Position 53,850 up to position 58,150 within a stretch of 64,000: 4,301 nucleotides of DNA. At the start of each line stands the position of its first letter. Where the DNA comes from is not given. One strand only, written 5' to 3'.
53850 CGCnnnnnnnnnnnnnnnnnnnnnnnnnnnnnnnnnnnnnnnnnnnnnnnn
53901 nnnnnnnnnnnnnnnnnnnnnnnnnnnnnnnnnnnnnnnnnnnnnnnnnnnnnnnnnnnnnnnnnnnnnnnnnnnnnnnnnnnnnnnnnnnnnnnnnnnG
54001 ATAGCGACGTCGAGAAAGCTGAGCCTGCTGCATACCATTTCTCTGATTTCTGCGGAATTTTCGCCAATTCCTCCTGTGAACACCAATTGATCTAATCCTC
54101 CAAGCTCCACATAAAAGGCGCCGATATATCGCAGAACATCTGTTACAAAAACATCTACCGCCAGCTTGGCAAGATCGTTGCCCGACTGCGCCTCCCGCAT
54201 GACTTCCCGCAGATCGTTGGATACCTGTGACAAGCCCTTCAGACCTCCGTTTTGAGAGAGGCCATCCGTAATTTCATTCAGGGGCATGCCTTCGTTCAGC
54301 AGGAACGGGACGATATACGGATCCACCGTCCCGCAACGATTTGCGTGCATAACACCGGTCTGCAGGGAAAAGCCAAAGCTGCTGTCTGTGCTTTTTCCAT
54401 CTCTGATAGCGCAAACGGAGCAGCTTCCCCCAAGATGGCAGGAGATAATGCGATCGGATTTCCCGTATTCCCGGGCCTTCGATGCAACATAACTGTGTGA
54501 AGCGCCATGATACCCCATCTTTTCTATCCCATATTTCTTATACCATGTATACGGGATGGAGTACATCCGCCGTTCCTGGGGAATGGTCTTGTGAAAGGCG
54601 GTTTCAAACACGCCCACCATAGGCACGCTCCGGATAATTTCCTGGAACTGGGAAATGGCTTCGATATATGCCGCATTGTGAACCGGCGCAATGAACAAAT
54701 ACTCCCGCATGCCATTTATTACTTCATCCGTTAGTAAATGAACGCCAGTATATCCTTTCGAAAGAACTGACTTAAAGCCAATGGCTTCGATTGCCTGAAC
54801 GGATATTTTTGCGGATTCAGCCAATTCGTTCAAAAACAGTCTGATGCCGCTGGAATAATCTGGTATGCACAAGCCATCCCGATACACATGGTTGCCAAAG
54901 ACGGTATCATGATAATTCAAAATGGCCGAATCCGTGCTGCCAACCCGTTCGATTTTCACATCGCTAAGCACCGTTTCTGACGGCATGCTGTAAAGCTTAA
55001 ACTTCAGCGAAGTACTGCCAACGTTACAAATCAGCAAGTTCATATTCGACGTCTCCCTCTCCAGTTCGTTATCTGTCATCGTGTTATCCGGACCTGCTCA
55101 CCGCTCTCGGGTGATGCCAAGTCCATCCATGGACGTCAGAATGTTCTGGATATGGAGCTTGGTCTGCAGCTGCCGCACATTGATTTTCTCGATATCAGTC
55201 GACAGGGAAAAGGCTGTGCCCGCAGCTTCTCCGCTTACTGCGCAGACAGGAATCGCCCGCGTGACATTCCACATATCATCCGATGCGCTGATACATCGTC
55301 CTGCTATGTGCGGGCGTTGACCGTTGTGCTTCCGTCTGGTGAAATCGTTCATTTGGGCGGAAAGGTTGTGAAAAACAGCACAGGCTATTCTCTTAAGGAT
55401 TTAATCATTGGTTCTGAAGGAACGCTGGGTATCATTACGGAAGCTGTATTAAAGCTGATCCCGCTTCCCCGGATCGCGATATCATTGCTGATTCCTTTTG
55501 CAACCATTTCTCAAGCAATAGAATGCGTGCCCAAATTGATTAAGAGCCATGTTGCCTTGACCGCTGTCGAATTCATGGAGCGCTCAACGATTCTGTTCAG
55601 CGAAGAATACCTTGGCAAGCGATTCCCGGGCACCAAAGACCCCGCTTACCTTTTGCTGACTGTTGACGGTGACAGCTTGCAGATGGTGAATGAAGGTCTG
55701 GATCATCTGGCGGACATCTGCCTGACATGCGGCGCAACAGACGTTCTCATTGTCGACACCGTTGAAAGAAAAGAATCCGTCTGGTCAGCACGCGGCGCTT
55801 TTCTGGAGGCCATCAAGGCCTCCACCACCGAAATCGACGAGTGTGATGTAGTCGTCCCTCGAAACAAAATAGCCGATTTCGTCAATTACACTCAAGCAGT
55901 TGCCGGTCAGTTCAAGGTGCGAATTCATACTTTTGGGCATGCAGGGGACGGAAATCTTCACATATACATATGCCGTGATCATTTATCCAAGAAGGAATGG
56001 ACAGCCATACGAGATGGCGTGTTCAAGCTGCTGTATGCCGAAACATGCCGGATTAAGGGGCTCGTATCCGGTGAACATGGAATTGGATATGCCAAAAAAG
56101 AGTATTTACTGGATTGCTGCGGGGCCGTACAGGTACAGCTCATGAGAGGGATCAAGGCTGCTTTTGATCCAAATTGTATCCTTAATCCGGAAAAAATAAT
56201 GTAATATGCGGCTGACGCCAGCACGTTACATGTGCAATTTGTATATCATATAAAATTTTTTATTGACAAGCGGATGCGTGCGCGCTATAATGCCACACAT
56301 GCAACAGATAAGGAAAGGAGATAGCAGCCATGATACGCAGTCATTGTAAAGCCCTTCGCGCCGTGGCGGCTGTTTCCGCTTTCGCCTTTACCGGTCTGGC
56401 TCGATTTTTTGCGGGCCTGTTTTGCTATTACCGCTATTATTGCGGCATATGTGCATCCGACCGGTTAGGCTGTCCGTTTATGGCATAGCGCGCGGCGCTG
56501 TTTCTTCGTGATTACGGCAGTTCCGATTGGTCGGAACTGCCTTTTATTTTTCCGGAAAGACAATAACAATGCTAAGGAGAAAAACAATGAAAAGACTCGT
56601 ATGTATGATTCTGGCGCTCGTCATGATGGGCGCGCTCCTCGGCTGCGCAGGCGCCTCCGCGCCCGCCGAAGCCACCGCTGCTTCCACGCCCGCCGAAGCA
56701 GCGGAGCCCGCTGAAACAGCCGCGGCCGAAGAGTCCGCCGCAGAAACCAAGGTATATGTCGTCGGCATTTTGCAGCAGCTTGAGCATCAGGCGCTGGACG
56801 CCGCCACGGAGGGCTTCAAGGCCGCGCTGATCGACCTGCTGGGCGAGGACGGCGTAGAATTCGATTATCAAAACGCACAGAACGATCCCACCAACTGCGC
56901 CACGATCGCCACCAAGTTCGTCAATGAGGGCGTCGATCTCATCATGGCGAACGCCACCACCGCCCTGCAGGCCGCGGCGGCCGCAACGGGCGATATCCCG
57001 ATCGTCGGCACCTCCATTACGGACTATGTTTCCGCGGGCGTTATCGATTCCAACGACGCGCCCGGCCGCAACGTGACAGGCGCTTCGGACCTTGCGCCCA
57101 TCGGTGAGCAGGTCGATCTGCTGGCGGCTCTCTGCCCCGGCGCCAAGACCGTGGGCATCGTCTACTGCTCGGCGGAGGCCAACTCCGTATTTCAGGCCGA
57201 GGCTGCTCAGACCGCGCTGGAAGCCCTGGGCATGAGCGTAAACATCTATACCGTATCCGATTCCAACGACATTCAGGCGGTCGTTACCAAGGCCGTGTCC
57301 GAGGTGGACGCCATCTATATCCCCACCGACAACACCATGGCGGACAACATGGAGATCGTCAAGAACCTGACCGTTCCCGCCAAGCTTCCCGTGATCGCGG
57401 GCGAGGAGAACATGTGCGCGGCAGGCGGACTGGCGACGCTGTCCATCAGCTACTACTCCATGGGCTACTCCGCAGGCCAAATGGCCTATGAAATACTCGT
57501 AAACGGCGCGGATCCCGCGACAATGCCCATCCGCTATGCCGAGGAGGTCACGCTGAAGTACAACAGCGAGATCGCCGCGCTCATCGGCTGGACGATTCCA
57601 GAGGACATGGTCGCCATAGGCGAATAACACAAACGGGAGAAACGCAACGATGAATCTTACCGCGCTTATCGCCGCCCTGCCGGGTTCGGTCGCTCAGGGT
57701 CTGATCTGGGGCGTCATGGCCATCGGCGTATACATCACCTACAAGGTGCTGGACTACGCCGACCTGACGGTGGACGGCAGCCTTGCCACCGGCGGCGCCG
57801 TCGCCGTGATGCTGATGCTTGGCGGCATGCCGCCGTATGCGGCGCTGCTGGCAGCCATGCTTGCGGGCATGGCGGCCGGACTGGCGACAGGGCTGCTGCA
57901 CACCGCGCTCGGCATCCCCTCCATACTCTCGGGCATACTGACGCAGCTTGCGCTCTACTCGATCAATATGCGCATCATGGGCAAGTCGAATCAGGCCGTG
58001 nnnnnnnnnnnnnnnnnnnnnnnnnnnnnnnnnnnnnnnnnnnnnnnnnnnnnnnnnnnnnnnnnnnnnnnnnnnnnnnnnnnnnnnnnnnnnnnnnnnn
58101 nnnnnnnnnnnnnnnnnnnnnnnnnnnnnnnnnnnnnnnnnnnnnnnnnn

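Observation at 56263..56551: Consensus promoter, a 52-codon ORF with YYRYY, then a perfect terminator: candidate Tyr-sensing leader (or small-protein gene) ahead of an ABC importer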

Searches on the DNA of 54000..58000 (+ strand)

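Call 3: search_rna_families(source=window, start=54000, end=58000, threshold=evalue, max_evalue=1, show_alignments=3)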
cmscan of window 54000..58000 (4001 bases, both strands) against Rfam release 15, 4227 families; matches with E-value up to 1: 1.
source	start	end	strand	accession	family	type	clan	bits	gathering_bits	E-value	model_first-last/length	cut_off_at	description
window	55328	55376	+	RF01370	CRISPR-DR57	Gene; CRISPR;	-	19.5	39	0.91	1-37/37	no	CRISPR RNA direct repeat element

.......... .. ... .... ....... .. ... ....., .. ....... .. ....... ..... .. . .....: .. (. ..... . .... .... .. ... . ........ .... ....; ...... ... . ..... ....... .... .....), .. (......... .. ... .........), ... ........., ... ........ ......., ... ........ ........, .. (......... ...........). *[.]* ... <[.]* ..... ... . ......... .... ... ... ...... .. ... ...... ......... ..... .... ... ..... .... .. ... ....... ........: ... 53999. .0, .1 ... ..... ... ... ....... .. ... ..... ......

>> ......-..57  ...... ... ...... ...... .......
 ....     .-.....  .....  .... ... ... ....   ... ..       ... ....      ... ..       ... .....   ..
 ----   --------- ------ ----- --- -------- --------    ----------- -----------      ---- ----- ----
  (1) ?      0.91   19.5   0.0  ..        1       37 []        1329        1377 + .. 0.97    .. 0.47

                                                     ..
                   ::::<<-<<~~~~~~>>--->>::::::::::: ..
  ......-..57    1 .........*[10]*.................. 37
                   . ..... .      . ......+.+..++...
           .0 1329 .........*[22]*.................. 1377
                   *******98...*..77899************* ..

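Call 14: search_rna_families(sources=[L004, L005, L006, L007, L008, L009, L010, L011, L012, L013, L014, L015, L016, L017, L018, L019, L020, L021, L022, L023], threshold=gathering)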
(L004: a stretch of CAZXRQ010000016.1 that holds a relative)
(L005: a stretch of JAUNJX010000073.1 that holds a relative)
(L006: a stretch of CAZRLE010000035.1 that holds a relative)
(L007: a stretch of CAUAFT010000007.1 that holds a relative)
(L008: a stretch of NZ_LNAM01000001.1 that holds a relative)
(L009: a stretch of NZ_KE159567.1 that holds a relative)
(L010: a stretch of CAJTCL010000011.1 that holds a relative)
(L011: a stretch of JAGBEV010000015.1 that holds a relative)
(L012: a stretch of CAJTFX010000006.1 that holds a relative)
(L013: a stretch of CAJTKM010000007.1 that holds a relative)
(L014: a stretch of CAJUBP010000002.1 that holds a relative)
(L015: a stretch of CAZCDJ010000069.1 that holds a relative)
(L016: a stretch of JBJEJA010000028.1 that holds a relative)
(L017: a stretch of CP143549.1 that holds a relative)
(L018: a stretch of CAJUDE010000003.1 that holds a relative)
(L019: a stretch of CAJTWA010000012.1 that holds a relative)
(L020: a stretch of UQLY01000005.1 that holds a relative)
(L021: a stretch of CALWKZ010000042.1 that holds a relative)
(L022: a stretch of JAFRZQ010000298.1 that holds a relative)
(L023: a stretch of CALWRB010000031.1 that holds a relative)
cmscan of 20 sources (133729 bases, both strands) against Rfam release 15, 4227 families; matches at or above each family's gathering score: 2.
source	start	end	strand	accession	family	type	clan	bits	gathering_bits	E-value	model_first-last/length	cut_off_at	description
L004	839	1022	+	RF03069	malK-I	Cis-reg;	-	135.4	60.3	3.3e-25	1-181/181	no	malK-I RNA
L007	296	463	-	RF01731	TwoAYGGAY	Cis-reg;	CL00106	123.7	43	1.4e-21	1-168/168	no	TwoAYGGAY RNA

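Call 15: search_rna_families(sources=[L024, L025, L026, L027, L028, L029, L030, L031, L032, L033, L034, L035, L036, L037, L038, L039, L040, L041, L042, L043], threshold=gathering)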
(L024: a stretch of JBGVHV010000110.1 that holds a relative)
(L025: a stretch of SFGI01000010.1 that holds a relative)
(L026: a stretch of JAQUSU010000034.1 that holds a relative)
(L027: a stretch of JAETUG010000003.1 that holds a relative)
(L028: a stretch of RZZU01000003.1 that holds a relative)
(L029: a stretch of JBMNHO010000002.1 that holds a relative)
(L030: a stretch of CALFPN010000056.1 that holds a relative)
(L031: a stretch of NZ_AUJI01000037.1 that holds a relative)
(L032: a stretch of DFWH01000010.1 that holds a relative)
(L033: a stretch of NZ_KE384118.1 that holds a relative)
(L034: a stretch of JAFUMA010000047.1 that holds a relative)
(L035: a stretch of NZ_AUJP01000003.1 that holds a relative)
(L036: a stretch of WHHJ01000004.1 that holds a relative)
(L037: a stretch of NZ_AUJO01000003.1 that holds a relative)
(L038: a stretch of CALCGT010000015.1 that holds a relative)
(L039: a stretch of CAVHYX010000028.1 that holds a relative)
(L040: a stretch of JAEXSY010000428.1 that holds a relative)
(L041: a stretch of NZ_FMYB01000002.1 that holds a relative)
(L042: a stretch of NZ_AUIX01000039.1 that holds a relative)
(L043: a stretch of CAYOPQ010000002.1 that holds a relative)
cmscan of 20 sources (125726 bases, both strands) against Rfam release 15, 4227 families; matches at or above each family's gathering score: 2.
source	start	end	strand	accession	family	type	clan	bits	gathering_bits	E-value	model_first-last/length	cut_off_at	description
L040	2676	2919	+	RF00230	T-box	Cis-reg; leader;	-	110.9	93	2.4e-23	1-219/219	no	T-box leader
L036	2549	2630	-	RF01750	ZMP-ZTP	Cis-reg; riboswitch;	-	58.2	39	1.4e-06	1-86/86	no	ZMP/ZTP riboswitch aptamer (pfl RNA motif)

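Call 16: search_rna_families(sources=[L044, L045, L046, L047, L048, L049, L050, L051, L052, L053, L054, L055, L056, L057, L058, L059, L060, L061, L062, L063], threshold=gathering)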
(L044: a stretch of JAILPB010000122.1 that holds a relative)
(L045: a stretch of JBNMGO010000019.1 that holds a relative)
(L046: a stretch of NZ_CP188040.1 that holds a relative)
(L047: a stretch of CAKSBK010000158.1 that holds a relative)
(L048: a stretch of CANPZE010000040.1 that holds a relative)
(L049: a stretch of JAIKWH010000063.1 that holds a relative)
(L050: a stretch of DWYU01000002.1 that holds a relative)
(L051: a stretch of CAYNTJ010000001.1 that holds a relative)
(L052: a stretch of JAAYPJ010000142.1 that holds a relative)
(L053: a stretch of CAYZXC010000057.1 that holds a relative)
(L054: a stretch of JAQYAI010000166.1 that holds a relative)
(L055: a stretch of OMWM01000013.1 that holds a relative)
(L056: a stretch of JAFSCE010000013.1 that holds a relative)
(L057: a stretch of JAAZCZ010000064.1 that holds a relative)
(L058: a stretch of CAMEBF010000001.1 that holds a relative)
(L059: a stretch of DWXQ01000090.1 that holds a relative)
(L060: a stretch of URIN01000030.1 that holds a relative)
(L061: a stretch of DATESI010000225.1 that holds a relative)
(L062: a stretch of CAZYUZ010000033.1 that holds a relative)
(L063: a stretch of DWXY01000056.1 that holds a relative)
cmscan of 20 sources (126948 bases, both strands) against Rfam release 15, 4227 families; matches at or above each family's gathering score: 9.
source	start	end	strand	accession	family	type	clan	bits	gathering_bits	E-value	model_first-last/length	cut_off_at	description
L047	1192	1421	+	RF00230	T-box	Cis-reg; leader;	-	118.5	93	2.5e-25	1-219/219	no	T-box leader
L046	2676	2918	+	RF00230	T-box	Cis-reg; leader;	-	109.4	93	5.6e-23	1-219/219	no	T-box leader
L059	4647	4894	+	RF00230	T-box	Cis-reg; leader;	-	100.5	93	1.1e-20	1-219/219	no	T-box leader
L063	6269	6517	+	RF00230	T-box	Cis-reg; leader;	-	97.1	93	8.1e-20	1-219/219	no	T-box leader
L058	1307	1379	+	RF00005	tRNA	Gene; tRNA;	CL00001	73.4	29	7.1e-14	1-71/71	no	tRNA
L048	2333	2404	+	RF00005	tRNA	Gene; tRNA;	CL00001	66.1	29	7.3e-12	1-71/71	no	tRNA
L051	2695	2767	+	RF00005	tRNA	Gene; tRNA;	CL00001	65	29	1.4e-11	1-71/71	no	tRNA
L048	2408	2478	+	RF00005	tRNA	Gene; tRNA;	CL00001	64.7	29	1.7e-11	1-71/71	no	tRNA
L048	1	72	+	RF00005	tRNA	Gene; tRNA;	CL00001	60.7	29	2.2e-10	2-71/71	5'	tRNA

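Call 17: search_rna_families(sources=[L064, L065, L066, L067, L068, L069, L070, L071, L072, L073, L074, L075, L076, L077, L078, L079, L080, L081, L082, L083], threshold=gathering)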
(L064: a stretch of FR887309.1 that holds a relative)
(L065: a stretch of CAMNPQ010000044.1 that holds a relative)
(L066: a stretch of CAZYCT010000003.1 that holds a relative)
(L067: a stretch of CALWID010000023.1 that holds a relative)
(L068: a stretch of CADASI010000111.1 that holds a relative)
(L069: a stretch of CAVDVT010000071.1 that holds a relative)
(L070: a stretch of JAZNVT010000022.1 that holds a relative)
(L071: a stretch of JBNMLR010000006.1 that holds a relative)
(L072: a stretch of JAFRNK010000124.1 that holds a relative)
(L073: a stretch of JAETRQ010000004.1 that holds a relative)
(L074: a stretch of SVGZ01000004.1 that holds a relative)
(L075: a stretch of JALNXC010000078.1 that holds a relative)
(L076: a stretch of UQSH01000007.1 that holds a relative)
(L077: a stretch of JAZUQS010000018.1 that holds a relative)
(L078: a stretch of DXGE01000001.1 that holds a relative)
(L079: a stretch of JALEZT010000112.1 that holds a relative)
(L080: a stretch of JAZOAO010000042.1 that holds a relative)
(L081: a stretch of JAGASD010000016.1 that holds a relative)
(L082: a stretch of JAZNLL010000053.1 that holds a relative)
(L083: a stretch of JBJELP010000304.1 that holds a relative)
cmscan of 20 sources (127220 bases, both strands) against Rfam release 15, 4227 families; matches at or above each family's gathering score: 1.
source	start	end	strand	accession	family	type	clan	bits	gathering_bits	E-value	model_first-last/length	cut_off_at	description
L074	2570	2798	+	RF00230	T-box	Cis-reg; leader;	-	98.8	93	3.1e-20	1-219/219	no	T-box leader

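Call 18: search_rna_families(sources=[L040, L046, L047, L074], threshold=gathering, show_alignments=4)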
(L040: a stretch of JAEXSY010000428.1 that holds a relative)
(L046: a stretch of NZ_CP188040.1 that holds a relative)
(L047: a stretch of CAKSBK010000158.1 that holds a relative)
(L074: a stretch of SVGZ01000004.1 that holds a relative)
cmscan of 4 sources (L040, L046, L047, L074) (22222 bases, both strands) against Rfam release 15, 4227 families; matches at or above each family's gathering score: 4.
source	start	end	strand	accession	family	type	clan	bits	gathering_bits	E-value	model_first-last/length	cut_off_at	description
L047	1192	1421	+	RF00230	T-box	Cis-reg; leader;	-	118.5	93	4.4e-26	1-219/219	no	T-box leader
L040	2676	2919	+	RF00230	T-box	Cis-reg; leader;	-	110.9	93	4.2e-24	1-219/219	no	T-box leader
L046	2676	2918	+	RF00230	T-box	Cis-reg; leader;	-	109.4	93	9.8e-24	1-219/219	no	T-box leader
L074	2570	2798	+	RF00230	T-box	Cis-reg; leader;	-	98.8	93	5.4e-21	1-219/219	no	T-box leader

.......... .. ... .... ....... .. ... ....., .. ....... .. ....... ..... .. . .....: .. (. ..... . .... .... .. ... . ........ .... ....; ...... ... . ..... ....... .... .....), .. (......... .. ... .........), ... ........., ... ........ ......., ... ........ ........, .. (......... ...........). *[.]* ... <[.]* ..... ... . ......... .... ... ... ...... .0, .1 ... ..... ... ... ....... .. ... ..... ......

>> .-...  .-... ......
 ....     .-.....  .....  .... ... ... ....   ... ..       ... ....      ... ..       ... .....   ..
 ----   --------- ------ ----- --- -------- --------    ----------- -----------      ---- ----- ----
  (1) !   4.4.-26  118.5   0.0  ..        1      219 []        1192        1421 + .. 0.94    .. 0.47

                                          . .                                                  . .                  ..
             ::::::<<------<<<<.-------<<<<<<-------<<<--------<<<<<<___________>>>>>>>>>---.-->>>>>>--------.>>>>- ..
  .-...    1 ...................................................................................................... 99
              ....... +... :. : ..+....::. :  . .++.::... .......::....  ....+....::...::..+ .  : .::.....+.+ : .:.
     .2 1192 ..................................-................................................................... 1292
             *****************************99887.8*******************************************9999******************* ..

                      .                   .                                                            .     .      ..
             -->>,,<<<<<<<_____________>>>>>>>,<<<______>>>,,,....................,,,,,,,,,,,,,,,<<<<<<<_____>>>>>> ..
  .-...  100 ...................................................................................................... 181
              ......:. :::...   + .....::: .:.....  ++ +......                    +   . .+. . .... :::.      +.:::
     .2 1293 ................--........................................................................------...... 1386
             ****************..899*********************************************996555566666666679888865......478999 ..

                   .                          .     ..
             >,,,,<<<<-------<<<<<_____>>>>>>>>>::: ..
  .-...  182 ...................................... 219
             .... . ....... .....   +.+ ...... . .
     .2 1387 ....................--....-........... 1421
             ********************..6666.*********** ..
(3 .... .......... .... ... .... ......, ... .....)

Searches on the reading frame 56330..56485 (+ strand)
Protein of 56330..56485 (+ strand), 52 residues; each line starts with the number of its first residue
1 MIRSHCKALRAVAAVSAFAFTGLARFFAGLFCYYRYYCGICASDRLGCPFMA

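Call 6: search_protein_families(library=pfam, proteins=[window:56330-56485:+], max_evalue=0.01)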
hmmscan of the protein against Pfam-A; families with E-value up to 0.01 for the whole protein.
window:56330-56485:+ (52 aa): 0 families

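Call 12: find_homologous_proteins(query=window:56330-56485:+, max_evalue=10)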
Query window:56330-56485:+ (52 aa): 1 proteins with E <= 10 among 1 candidates.
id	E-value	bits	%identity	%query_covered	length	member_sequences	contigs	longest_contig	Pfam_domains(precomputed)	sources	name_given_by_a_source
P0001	8.7e-27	109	100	100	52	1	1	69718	-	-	-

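Call 50: search_protein_families(library=ncbifam, proteins=[window:56330-56485:+], max_evalue=0.001)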
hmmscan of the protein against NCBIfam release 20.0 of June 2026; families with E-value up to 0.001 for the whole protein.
window:56330-56485:+ (52 aa): 0 families

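Call 68: search_protein_representatives(alignment_id=A3)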
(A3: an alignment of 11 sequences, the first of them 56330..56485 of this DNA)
Query: 11 sequences, 47 profile positions. Proteins with E-value up to 0.001 (for the whole library): 9; up to 1e-10: 4; up to 1e-30: 0. The best 9 are listed.
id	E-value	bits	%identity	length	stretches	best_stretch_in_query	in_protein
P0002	5.1e-13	65.0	-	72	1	1-46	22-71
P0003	8.0e-13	64.3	-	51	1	1-47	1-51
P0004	1.4e-12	63.6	-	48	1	1-47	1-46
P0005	1.2e-11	60.6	-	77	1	1-47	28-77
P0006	8.6e-08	48.2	-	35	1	1-38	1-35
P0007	1.3e-07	47.6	-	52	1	1-44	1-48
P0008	7.0e-06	42.1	-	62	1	1-45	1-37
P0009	1.8e-05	40.8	-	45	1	10-41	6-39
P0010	5.0e-04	36.2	-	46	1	1-46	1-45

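Call 70: find_encoding_contigs(protein=P0010, flank=2500, max_places=3)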
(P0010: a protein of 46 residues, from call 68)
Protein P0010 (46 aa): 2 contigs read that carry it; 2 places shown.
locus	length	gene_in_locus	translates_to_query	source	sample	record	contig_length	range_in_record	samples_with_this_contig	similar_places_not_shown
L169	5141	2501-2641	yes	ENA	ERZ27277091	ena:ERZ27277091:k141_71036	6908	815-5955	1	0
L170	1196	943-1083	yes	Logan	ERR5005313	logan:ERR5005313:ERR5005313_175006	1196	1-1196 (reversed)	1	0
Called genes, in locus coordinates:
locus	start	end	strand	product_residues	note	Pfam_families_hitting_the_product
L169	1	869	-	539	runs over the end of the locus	PF01368:DHH, PF00571:CBS (weak), PF07085:DRTGG, PF00571:CBS (weak), PF02833:DHHA2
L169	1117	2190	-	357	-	PF01321:Creatinase_N, PF00557:Peptidase_M24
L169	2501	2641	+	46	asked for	-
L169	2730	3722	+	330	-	PF04392:ABC_sub_bind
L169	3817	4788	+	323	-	PF02653:BPD_transp_2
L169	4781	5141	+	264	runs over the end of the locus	PF00005:ABC_tran, PF02463:SMC_N, PF13304:AAA_21 (faint)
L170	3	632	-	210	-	?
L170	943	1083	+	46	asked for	-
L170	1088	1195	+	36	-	?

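Call 71: find_encoding_contigs(protein=P0007, flank=2500, max_places=3)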
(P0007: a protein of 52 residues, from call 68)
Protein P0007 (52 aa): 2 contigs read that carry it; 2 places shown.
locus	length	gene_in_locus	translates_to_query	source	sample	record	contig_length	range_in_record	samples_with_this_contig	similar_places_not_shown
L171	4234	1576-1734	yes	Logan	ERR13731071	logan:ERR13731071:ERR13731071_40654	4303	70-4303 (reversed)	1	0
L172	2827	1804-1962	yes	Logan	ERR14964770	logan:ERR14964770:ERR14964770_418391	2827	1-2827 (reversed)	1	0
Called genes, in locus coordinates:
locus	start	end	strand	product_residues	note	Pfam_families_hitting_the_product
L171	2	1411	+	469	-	?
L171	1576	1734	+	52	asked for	-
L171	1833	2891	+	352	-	PF04392:ABC_sub_bind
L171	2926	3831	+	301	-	PF02653:BPD_transp_2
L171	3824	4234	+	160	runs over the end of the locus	?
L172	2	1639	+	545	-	?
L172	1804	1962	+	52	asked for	-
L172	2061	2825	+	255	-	?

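Call 72: find_encoding_contigs(protein=P0009, flank=2500, max_places=3)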
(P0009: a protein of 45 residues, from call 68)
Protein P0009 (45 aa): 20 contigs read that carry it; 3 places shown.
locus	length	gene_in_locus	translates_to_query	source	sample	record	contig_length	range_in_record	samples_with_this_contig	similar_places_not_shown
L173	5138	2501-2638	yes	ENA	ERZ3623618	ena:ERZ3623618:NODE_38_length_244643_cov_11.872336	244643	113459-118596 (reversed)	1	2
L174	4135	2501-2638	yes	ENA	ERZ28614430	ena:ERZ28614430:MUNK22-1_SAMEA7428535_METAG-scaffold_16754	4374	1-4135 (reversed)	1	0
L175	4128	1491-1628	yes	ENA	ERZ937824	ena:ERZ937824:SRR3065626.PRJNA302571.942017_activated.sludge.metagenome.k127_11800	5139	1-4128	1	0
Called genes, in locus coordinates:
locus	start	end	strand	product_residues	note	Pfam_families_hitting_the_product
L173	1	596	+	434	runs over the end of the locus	PF00364:Biotin_lipoyl, PF02817:E3_binding, PF00198:2-oxoacid_dh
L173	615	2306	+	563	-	PF00364:Biotin_lipoyl, PF25997:BSH_YhbJ (weak), PF01262:AlaDh_PNT_C (faint), PF07992:Pyr_redox_2, PF12831:FAD_oxidored, PF13738:Pyr_redox_3, PF00070:Pyr_redox, PF02852:Pyr_redox_dim, +5 more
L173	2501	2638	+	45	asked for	-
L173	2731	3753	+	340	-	PF04392:ABC_sub_bind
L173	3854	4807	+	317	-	PF02653:BPD_transp_2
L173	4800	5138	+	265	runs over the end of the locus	PF09818:ABC_ATPase (faint), PF00005:ABC_tran, PF02463:SMC_N (faint), PF13304:AAA_21 (faint)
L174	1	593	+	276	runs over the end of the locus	?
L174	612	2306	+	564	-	PF00364:Biotin_lipoyl, PF25997:BSH_YhbJ (weak), PF01262:AlaDh_PNT_C (faint), PF07992:Pyr_redox_2, PF12831:FAD_oxidored, PF13738:Pyr_redox_3, PF00070:Pyr_redox, PF02852:Pyr_redox_dim, +5 more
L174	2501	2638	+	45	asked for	-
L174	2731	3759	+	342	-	-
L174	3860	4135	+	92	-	?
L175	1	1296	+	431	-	?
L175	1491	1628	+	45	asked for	-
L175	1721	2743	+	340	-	PF04392:ABC_sub_bind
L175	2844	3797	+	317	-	PF02653:BPD_transp_2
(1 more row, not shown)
